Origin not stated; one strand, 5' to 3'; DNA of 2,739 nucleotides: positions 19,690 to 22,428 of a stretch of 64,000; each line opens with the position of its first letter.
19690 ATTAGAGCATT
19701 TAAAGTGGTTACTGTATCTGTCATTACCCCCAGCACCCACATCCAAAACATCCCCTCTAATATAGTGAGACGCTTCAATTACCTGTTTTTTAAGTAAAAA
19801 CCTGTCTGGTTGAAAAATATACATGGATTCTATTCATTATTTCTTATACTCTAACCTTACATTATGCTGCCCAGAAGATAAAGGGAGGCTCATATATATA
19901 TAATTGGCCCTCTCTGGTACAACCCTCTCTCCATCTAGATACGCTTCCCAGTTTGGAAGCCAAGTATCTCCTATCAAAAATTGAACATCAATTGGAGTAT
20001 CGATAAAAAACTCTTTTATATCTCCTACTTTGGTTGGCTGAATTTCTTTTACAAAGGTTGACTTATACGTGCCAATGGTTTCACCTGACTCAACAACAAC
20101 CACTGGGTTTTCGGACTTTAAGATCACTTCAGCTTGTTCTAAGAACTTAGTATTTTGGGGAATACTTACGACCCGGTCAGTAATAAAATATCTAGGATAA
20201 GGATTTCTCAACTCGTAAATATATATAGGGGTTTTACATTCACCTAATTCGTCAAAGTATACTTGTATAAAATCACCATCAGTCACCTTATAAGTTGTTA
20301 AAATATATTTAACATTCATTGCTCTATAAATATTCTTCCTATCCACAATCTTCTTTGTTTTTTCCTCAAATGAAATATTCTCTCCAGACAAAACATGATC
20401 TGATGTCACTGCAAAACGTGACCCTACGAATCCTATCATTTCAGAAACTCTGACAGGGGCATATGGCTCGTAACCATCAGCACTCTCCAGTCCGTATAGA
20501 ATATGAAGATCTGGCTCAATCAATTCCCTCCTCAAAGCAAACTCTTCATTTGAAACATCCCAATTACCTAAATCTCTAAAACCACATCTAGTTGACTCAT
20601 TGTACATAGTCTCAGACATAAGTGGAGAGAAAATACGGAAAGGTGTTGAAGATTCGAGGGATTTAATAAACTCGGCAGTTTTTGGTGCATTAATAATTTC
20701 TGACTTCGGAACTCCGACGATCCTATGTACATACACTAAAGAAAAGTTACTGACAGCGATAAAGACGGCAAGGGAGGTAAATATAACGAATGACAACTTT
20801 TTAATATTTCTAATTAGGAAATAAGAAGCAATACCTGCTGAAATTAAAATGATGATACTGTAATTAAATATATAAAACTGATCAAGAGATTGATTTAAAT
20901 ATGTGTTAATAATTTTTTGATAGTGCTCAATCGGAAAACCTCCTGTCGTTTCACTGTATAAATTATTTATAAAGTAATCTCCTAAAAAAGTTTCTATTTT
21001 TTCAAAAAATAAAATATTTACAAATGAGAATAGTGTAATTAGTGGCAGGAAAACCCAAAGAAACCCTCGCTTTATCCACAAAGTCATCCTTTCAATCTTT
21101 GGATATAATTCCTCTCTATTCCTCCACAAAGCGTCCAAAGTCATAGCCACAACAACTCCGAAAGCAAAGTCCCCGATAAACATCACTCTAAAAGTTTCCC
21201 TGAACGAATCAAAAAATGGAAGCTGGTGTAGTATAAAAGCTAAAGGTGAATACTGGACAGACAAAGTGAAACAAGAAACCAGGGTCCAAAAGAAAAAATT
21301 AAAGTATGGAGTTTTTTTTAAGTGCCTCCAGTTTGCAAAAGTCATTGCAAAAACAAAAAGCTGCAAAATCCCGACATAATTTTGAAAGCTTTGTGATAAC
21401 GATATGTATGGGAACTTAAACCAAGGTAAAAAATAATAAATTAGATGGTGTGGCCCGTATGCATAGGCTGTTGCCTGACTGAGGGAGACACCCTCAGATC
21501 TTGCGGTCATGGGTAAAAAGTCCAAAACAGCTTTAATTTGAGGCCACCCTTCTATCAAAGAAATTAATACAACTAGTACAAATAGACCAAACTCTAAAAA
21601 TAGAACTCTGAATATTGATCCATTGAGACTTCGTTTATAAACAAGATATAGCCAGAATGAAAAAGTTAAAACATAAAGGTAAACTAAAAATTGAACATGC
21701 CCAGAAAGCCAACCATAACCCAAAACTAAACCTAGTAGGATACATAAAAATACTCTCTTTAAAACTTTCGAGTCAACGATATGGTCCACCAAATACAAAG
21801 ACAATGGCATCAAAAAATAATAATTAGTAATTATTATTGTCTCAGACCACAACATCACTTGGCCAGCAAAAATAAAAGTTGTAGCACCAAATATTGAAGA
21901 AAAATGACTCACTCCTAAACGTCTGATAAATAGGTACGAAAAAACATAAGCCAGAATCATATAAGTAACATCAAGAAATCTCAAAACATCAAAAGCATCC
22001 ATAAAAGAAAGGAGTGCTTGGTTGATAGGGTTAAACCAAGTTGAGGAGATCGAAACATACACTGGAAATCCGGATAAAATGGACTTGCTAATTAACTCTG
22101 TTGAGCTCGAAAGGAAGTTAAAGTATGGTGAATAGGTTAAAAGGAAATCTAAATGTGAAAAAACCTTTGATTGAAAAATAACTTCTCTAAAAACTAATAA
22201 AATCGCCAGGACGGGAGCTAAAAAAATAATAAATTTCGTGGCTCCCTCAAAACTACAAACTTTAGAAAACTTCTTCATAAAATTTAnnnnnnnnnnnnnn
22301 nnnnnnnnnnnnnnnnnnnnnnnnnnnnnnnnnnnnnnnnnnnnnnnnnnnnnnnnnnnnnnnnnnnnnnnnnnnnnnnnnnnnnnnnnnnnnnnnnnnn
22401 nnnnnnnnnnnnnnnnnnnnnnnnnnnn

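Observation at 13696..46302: A 33-kb co-oriented glycosylation supercluster with repeated GT2 synthase + GtrA + GT-C membrane transferase logic and five methyltransferases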

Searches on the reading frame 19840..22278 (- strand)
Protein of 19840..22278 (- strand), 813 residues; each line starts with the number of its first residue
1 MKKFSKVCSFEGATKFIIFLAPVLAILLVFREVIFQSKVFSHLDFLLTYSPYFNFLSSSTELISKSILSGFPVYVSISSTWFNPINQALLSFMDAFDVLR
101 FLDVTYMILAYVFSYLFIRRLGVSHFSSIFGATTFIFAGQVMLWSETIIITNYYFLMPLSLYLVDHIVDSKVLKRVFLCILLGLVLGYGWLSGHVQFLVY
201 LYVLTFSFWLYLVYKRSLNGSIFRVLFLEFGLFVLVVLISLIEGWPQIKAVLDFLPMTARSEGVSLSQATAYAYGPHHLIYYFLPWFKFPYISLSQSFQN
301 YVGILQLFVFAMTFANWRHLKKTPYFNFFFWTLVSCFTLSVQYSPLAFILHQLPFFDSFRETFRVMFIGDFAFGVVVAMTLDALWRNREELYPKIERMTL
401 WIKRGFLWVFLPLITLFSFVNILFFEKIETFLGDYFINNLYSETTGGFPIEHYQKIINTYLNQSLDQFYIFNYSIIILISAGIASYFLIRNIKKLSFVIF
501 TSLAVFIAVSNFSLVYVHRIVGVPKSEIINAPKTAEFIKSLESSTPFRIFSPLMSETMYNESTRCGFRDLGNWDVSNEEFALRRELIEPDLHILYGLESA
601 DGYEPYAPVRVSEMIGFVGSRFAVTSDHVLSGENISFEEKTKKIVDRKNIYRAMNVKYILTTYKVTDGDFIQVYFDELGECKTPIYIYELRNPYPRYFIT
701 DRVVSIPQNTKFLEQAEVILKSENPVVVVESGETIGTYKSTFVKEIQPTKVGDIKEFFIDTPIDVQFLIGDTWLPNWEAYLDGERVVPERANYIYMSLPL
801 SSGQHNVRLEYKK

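Call 5: search_protein_families(library=pfam, proteins=[window:19840-22278:-], max_evalue=0.01)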
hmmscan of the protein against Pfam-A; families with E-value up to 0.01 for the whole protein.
window:19840-22278:- (813 aa): 1 family
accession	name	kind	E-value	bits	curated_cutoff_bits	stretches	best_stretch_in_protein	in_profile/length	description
PF09586.16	YfhO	-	0.0013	17.7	28.5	1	775-811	787-823/835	Bacterial membrane protein YfhO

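Call 10: find_encoding_contigs(protein=window:19840-22278:-, flank=10000, max_places=6)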
Protein window:19840-22278:- (813 aa): no gene with exactly this product is on record in the collection.

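Call 17: search_protein_families(library=ncbifam, proteins=[window:19840-22278:-], max_evalue=0.1)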
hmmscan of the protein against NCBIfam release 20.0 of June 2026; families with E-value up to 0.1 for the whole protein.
window:19840-22278:- (813 aa): 0 families

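Call 19: find_homologous_proteins(query=window:19840-22278:-, max_evalue=0.00001)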
Query window:19840-22278:- (813 aa): 35 proteins with E <= 0.00001 among 8000 candidates.
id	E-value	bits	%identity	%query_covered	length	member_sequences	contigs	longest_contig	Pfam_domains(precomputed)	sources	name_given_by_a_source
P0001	0.0e+0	1820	100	100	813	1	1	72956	-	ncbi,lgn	ncbi:MAG: hypothetical protein V4690_03380 [Patescibacteria group bacterium]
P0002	0.0e+0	1050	58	98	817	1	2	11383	-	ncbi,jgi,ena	-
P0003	1.7e-295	1001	54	100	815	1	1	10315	-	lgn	-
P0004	3.1e-295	1000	56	98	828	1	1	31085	PF09586.17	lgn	-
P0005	1.6e-293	994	55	100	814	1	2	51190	-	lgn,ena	-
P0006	3.2e-291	987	56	98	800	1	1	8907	-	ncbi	ncbi:MAG: hypothetical protein ABL899_01440, partial [Nitrospira sp.]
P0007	7.0e-291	986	54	98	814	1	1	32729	-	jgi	jgi:hypothetical protein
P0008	1.6e-231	789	60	74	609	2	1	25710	-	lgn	-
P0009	2.0e-206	706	43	98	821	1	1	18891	PF09586.17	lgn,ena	-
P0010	8.5e-201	688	41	98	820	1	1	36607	PF09586.17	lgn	-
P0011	3.1e-194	666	41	97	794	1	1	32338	PF09586.17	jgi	jgi:hypothetical protein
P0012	6.4e-192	658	38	98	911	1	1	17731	PF09586.17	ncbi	-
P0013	2.4e-189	650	40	97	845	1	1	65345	-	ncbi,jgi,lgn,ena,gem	ncbi:MAG: hypothetical protein WCV79_01975 [Candidatus Paceibacterota bacterium]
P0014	1.7e-184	634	38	98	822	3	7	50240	PF09586.17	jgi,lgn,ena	-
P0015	2.0e-184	633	37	98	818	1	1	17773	PF09586.17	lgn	-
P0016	3.3e-182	626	39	98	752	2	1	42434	PF09586.17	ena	-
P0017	1.5e-178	614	37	98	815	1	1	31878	PF09586.17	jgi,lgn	-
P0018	3.6e-178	613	37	100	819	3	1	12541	PF09586.17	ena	-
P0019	2.6e-176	607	36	98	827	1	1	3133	PF09586.17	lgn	-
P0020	2.1e-175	604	36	98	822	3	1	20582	PF09586.17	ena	-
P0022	2.5e-161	557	38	99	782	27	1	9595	PF09586.17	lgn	-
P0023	8.3e-144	499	37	84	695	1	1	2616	PF09586.17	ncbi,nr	ncbi:MAG TPA: hypothetical protein VN701_00765, partial [Candidatus Paceibacterota bacterium]|nr:hyp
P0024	2.8e-134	468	33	99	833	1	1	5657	PF09586.17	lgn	-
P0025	1.4e-132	462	33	98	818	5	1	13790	PF09586.17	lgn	-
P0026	4.4e-128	447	32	97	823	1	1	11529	PF09586.17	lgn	-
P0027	9.2e-66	241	27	98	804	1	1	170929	PF09586.17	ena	-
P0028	8.6e-12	63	28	21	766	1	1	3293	PF09586.17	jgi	jgi:hypothetical protein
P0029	5.1e-11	60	21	90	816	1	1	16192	PF09586.17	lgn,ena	-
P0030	4.3e-10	57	22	39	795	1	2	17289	PF09586.17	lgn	-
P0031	5.9e-9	53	25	28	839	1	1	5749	PF09586.17,PF24677.2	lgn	-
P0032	1.2e-8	52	25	29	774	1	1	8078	PF09586.17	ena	-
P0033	3.4e-6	44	32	18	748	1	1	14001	PF09586.17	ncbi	-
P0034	3.5e-6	44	24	20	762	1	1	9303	PF09586.17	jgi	jgi:hypothetical protein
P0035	5.3e-6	43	20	57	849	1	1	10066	PF09586.17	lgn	-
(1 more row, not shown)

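Call 20: find_encoding_contigs(protein=P0005, flank=10000, max_places=2)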
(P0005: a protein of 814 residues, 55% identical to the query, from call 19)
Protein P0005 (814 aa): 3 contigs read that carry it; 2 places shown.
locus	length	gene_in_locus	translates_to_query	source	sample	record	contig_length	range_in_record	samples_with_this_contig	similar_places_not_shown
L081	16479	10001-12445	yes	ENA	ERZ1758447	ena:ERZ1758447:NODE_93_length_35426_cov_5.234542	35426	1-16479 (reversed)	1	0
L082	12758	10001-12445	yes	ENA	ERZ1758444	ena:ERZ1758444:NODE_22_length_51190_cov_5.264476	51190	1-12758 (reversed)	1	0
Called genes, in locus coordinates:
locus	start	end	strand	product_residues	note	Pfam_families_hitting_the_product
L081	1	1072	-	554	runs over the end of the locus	PF01370:Epimerase, PF04321:RmlD_sub_bind, PF16363:GDP_Man_Dehyd, PF01209:Ubie_methyltran, PF13489:Methyltransf_23, PF07021:MetW, PF13847:Methyltransf_31, PF08241:Methyltransf_11, +4 more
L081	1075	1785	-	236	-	PF13641:Glyco_tranf_2_3, PF00535:Glycos_transf_2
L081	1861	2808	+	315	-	PF00535:Glycos_transf_2, PF10111:Glyco_tranf_2_2 (weak)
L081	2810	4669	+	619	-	PF13522:GATase_6, PF13537:GATase_7, PF02540:NAD_synthase (weak), PF00733:Asn_synthase, PF06508:QueC (weak)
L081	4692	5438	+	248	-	PF05148:Methyltransf_8 (weak), PF13489:Methyltransf_23, PF01209:Ubie_methyltran, PF07021:MetW, PF13847:Methyltransf_31, PF08241:Methyltransf_11, PF08242:Methyltransf_12, PF13649:Methyltransf_25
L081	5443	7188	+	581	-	-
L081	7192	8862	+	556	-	-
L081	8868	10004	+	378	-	PF13477:Glyco_trans_4_2 (weak), PF13439:Glyco_transf_4, PF13579:Glyco_trans_4_4 (weak), PF20706:GT4-conflict (weak), PF00534:Glycos_transf_1, PF13692:Glyco_trans_1_4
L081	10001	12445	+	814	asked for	-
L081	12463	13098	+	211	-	PF13489:Methyltransf_23, PF08241:Methyltransf_11, PF08242:Methyltransf_12 (weak), PF13649:Methyltransf_25, PF13847:Methyltransf_31 (weak)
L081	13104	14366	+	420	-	PF20706:GT4-conflict (faint), PF13439:Glyco_transf_4, PF13477:Glyco_trans_4_2, PF13579:Glyco_trans_4_4, PF00534:Glycos_transf_1, PF13692:Glyco_trans_1_4, PF13524:Glyco_trans_1_2 (weak)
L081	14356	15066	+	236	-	PF13847:Methyltransf_31 (weak), PF08242:Methyltransf_12 (weak), PF13649:Methyltransf_25 (weak)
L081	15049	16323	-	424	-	PF01943:Polysacc_synt, PF13440:Polysacc_synt_3 (weak)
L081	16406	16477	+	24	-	?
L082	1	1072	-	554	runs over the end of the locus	PF01370:Epimerase, PF04321:RmlD_sub_bind, PF16363:GDP_Man_Dehyd, PF01209:Ubie_methyltran, PF13489:Methyltransf_23, PF07021:MetW, PF13847:Methyltransf_31, PF08241:Methyltransf_11, +4 more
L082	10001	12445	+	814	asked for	-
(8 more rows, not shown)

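Call 21: find_encoding_contigs(protein=P0007, flank=10000, max_places=2)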
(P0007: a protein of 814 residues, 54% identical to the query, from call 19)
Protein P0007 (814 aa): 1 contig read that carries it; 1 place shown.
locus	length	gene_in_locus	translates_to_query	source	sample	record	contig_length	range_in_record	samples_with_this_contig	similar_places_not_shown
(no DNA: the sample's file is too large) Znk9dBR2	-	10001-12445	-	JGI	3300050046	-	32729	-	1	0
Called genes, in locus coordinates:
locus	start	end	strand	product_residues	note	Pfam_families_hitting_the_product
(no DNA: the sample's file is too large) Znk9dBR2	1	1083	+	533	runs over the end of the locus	-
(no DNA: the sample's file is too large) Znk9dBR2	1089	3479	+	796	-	PF09586:YfhO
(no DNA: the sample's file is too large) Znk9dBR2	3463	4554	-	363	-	PF00535:Glycos_transf_2, PF10111:Glyco_tranf_2_2, PF13641:Glyco_tranf_2_3, PF04138:GtrA_DPMS_TM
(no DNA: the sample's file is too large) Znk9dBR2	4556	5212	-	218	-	PF01209:Ubie_methyltran, PF05219:DREV (weak), PF07021:MetW, PF13489:Methyltransf_23, PF13847:Methyltransf_31, PF08241:Methyltransf_11, PF08242:Methyltransf_12, PF13649:Methyltransf_25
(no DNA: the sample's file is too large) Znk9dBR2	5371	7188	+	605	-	-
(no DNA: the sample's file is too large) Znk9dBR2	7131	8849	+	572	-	-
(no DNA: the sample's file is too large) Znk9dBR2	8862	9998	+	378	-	PF13439:Glyco_transf_4, PF20706:GT4-conflict, PF00534:Glycos_transf_1, PF13692:Glyco_trans_1_4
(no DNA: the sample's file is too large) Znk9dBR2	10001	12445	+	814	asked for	-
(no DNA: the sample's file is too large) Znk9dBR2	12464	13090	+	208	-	PF13489:Methyltransf_23 (weak), PF08241:Methyltransf_11, PF08242:Methyltransf_12 (faint), PF13649:Methyltransf_25 (weak), PF13847:Methyltransf_31 (weak)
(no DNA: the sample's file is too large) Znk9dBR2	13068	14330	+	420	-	PF13439:Glyco_transf_4, PF13477:Glyco_trans_4_2 (weak), PF13579:Glyco_trans_4_4, PF00534:Glycos_transf_1, PF13692:Glyco_trans_1_4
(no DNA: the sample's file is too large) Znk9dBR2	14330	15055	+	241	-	PF13489:Methyltransf_23, PF13847:Methyltransf_31 (weak), PF08241:Methyltransf_11 (weak), PF08242:Methyltransf_12, PF13649:Methyltransf_25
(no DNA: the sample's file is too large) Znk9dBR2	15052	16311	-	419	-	PF01943:Polysacc_synt, PF13440:Polysacc_synt_3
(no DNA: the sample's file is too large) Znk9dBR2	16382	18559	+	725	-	PF04932:Wzy_C, PF23914:TPR_CcmH_CycH (weak), PF21033:RMD1-3 (faint), PF13371:TPR_9 (faint), PF12895:ANAPC3 (weak), PF14559:TPR_19 (weak), PF07719:TPR_2 (weak), PF13181:TPR_8 (weak), +8 more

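Call 22: find_encoding_contigs(protein=P0004, flank=10000, max_places=2)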
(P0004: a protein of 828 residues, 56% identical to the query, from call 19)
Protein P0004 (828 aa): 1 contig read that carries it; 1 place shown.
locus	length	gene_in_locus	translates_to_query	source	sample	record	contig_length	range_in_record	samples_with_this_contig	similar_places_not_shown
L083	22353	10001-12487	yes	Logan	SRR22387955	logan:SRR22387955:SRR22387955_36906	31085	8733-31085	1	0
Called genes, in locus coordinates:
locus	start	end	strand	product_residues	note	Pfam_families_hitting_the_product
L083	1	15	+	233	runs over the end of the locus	-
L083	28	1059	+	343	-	PF01370:Epimerase, PF02719:Polysacc_synt_2 (weak), PF04321:RmlD_sub_bind, PF16363:GDP_Man_Dehyd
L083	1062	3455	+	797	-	PF09586:YfhO (weak)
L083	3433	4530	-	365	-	PF00535:Glycos_transf_2, PF10111:Glyco_tranf_2_2, PF13641:Glyco_tranf_2_3 (weak), PF04138:GtrA_DPMS_TM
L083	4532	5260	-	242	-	PF01209:Ubie_methyltran, PF13489:Methyltransf_23, PF07021:MetW, PF13847:Methyltransf_31, PF08241:Methyltransf_11, PF08242:Methyltransf_12, PF13649:Methyltransf_25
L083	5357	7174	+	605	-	-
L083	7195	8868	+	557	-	-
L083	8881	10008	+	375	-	PF13477:Glyco_trans_4_2, PF13439:Glyco_transf_4, PF20706:GT4-conflict, PF00534:Glycos_transf_1, PF13692:Glyco_trans_1_4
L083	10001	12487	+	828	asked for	PF09586:YfhO (faint)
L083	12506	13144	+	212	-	PF13489:Methyltransf_23, PF08241:Methyltransf_11, PF08242:Methyltransf_12 (weak), PF13649:Methyltransf_25 (weak), PF13847:Methyltransf_31 (weak)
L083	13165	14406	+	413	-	PF13477:Glyco_trans_4_2, PF13439:Glyco_transf_4, PF13579:Glyco_trans_4_4, PF00534:Glycos_transf_1, PF13692:Glyco_trans_1_4, PF13524:Glyco_trans_1_2 (faint)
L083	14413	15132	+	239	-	-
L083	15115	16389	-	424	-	PF01943:Polysacc_synt, PF13440:Polysacc_synt_3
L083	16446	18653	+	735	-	PF04932:Wzy_C, PF13174:TPR_6 (faint), PF13181:TPR_8 (faint), PF23914:TPR_CcmH_CycH (faint), PF13431:TPR_17 (faint), PF14561:TPR_20 (faint), PF21033:RMD1-3 (faint), PF00515:TPR_1 (faint), +5 more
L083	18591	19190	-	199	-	PF00398:RrnaAD, PF13489:Methyltransf_23, PF08241:Methyltransf_11, PF08242:Methyltransf_12 (weak), PF13649:Methyltransf_25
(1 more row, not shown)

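Call 57: search_solved_structures(query=A3, max_evalue=1)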
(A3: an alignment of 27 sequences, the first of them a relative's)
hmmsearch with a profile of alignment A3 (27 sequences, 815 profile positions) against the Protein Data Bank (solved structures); distinct sequences matched with E-value up to 1: 0.

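Call 77: search_protein_families(library=pfam, alignment_id=A3, max_evalue=0.001)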
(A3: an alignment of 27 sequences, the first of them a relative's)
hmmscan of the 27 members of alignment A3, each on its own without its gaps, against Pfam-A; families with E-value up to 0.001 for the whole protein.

A. member 1, P0001 (813 aa): 0 families

B. families by the number of members that match (of 27 scanned): 1 family
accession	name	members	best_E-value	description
PF09586.16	YfhO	23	7.9e-21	Bacterial membrane protein YfhO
